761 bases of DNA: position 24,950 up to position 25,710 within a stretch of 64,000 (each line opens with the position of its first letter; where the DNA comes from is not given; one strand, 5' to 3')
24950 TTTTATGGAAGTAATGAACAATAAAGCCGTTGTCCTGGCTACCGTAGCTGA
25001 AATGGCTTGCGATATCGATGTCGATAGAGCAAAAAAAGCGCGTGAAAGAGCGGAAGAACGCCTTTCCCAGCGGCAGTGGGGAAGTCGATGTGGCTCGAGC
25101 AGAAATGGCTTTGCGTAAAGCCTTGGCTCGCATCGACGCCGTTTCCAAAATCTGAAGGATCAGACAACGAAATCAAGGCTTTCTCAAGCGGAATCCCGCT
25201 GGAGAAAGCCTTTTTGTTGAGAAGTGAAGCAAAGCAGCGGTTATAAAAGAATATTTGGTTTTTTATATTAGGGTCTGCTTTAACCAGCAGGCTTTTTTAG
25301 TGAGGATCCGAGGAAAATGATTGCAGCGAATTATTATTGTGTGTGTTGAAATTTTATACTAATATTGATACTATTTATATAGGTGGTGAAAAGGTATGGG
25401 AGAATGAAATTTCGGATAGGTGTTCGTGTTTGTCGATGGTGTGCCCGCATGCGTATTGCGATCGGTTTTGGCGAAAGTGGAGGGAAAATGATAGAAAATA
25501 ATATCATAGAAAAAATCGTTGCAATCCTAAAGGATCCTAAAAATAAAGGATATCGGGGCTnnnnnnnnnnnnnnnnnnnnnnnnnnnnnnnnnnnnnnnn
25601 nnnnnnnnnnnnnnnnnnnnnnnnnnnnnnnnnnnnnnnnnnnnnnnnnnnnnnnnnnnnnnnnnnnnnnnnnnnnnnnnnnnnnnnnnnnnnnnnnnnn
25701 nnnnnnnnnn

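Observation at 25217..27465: AT-rich single-gene insertion between atpC and ywmB: DUF4209-like protein with an R-x4-H (HEPN-type) motif, a candidate stand-alone defence/abortive-infection effector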

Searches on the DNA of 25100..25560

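Call 86: search_rna_families(source=window, start=25100, end=25560, threshold=evalue, max_evalue=1)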
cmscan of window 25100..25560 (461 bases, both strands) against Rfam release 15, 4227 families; matches with E-value up to 1: 2.
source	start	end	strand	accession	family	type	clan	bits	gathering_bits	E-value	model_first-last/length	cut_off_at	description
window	25173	25212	-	RF04230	mir-9261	Gene; miRNA;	-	20.8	86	0.13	1-92/92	no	mir-9261 microRNA precursor family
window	25104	25249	+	RF01794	sok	Gene; antitoxin;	-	16.8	59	0.17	1-157/157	no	sok antitoxin (CssrC)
